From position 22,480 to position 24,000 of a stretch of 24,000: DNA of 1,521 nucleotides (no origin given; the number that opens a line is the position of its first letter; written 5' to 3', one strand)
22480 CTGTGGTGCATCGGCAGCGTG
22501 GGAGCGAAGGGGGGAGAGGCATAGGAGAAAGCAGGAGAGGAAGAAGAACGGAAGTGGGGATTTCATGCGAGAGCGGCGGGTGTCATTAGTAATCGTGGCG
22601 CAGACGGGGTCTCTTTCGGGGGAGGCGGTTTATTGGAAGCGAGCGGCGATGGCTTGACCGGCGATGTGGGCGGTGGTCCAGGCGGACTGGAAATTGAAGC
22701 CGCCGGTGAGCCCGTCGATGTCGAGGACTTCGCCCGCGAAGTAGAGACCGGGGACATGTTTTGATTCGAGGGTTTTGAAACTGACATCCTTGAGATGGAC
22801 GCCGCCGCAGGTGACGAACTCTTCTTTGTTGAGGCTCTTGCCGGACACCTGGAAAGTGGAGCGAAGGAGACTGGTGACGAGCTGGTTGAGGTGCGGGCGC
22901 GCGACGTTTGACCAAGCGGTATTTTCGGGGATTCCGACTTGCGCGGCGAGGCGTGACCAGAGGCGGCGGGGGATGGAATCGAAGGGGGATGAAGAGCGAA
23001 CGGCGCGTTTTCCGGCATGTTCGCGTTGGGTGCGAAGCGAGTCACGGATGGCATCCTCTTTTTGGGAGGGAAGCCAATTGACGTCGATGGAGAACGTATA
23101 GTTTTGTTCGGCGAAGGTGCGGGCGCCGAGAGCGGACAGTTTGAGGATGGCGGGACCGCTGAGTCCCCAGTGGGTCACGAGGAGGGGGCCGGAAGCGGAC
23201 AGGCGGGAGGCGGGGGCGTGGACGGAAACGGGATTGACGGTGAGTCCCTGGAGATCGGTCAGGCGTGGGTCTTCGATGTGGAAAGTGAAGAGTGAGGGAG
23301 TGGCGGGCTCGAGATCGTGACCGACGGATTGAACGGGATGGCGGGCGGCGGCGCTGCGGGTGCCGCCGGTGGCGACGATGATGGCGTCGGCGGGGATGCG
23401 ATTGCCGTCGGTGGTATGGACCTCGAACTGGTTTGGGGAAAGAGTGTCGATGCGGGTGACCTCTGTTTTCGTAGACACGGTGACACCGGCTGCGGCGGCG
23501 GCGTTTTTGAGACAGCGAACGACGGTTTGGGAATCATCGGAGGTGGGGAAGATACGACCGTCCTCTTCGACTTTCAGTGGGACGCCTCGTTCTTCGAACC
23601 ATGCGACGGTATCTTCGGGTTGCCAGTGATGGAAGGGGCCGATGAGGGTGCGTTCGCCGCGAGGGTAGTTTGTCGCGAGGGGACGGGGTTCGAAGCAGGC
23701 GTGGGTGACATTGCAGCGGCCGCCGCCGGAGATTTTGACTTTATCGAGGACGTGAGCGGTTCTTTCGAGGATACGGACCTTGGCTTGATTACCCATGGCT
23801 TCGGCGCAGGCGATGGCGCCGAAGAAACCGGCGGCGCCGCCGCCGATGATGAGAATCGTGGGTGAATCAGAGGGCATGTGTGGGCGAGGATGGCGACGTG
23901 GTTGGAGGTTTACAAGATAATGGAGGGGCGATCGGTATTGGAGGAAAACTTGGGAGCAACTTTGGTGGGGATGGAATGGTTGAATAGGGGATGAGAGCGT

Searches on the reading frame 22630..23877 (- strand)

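Call 86: search_protein_families(library=pfam, proteins=[window:22630-23877:-], max_evalue=0.01)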
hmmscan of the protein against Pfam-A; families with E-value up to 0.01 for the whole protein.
window:22630-23877:- (415 aa): 11 families
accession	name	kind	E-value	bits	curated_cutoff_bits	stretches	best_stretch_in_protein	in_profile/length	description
PF03486.20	HI0933_like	-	1.3e-70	238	50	1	7-408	2-243/244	HI0933-like protein Rossmann domain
PF22780.1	HI0933_like_1st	-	2.3e-29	102.8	27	1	194-355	2-165/165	HI0933-like protein barrel and H2TH domain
PF01266.30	DAO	-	8.8e-10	39.1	27.9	1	115-201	147-234/353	FAD dependent oxidoreductase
PF07992.20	Pyr_redox_2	-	2.4e-09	37.5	26.1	1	117-175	183-240/291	Pyridine nucleotide-disulphide oxidoreductase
PF13738.12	Pyr_redox_3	-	3.5e-07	30.2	30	1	117-172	81-134/305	Pyridine nucleotide-disulphide oxidoreductase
PF01593.30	Amino_oxidase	-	1e-06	28.8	19.8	1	120-173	207-257/443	Flavin containing amine oxidoreductase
PF00890.30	FAD_binding_2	-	3.5e-06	26.9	20.4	0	8-53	2-44/414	FAD binding domain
PF01134.28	GIDA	-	5e-05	23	22.1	0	368-411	347-384/391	Glucose inhibited division protein A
PF13454.12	NAD_binding_9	-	9e-05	22.9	21.8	1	10-172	2-154/155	FAD-NAD(P)-binding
PF04820.20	Trp_halogenase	-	0.0005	19.5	21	0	8-39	2-34/458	Tryptophan halogenase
PF01262.27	AlaDh_PNT_C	-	0.0057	16.5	23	1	7-57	30-78/214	Alanine dehydrogenase/PNT, C-terminal domain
